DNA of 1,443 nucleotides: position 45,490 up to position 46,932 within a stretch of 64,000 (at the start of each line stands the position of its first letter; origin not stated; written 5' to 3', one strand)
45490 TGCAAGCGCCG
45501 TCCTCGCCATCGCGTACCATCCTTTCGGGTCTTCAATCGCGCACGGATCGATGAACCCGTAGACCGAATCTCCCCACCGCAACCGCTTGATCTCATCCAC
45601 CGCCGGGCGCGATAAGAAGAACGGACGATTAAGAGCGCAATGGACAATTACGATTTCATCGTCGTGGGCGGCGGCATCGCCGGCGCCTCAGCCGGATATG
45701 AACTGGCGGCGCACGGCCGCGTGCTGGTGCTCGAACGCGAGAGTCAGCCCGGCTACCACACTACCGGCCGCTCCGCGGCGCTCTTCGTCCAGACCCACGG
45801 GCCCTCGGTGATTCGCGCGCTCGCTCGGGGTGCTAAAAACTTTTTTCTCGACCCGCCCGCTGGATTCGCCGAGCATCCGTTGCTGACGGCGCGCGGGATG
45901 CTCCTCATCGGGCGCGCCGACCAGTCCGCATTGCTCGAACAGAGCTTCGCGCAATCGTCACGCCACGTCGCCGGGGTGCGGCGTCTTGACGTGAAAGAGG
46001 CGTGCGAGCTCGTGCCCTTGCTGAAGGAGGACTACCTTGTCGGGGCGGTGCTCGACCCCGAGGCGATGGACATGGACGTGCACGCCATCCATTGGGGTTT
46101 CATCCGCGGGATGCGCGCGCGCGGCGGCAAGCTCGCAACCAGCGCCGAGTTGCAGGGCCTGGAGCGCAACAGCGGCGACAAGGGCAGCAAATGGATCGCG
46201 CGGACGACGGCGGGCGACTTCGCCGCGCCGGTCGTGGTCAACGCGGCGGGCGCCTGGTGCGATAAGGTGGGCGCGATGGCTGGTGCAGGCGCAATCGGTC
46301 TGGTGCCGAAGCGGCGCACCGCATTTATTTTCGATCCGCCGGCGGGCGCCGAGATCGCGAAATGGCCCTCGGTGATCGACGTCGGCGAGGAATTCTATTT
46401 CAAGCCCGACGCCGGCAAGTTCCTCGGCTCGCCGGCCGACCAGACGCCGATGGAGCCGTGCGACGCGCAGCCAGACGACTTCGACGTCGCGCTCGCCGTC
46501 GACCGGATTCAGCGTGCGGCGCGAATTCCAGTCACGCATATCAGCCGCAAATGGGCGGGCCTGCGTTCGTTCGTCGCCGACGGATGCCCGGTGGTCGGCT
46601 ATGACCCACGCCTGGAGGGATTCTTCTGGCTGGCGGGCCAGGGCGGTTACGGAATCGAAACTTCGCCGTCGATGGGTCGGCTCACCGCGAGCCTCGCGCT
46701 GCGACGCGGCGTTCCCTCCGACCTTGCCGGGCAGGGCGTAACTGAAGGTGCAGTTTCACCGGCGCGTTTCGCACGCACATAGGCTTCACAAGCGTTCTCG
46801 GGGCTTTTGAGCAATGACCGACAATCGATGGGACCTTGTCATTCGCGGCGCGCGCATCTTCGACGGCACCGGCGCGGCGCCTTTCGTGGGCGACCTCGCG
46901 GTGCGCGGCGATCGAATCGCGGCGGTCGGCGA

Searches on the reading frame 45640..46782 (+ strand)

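Call 37: search_protein_families(library=ncbifam, proteins=[window:45640-46782:+], max_evalue=0.00001)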
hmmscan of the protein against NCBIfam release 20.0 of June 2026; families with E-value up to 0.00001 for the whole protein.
window:45640-46782:+ (380 aa): 14 families
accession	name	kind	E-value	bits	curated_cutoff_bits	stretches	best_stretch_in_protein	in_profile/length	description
TIGR01373.1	soxB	subfamily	1.1e-11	44.2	529.45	1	3-362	30-390/407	sarcosine oxidase subunit beta family protein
NF008425.0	PRK11259.1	equivalog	2e-11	43.5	257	1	2-362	3-367/377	N-methyl-L-tryptophan oxidase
TIGR02352.1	thiamin_ThiO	equivalog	9.9e-11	41.3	250.8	1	6-210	1-210/351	glycine oxidase ThiO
NF008726.1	PRK11728.1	equivalog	1.4e-10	40.6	299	1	4-217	1-212/389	L-2-hydroxyglutarate oxidase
TIGR03377.1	glycerol3P_GlpA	equivalog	4.9e-10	38.6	552.8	1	6-232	2-228/530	anaerobic glycerol-3-phosphate dehydrogenase subunit GlpA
TIGR02032.1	GG-red-SF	subfamily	1.8e-08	34.4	158.8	1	4-40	1-38/297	geranylgeranyl reductase family protein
NF033460.1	glycerol3P_ox_II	equivalog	2.7e-08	33.4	460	0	3-43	1-42/361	type 2 glycerol-3-phosphate oxidase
NF001933.0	PRK00711.1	subfamily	3.6e-08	32.8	383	0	303-354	350-400/429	D-amino acid dehydrogenase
TIGR03364.1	HpnW_proposed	hypoth_equivalog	1.8e-07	30.6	285.1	1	4-145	1-142/365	TIGR03364 family FAD-dependent oxidoreductase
TIGR01377.1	soxA_mon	subfamily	1.9e-07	30.2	479.65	1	4-210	1-203/381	amino oxidase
NF002480.1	PRK01747.1-1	equivalog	6.7e-07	28.1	540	1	5-210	250-455/645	bifunctional tRNA (5-methylaminomethyl-2-thiouridine)(34)-methyltransferase MnmC2/FAD-dependent 5-carboxymethylaminomethyl-2-thiouridine(34)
NF008313.0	PRK11101.1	equivalog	1.4e-06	27.2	425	1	4-230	9-235/548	anaerobic glycerol-3-phosphate dehydrogenase subunit A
TIGR03197.1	MnmC_Cterm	equivalog_domain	2e-06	27.2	174.2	1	6-209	2-205/400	FAD-dependent 5-carboxymethylaminomethyl-2-thiouridine(34) oxidoreductase MnmC1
NF050086.1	pipecolate_AmaA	exception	2.9e-06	26.2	600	0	97-208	134-238/425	L-pipecolate oxidase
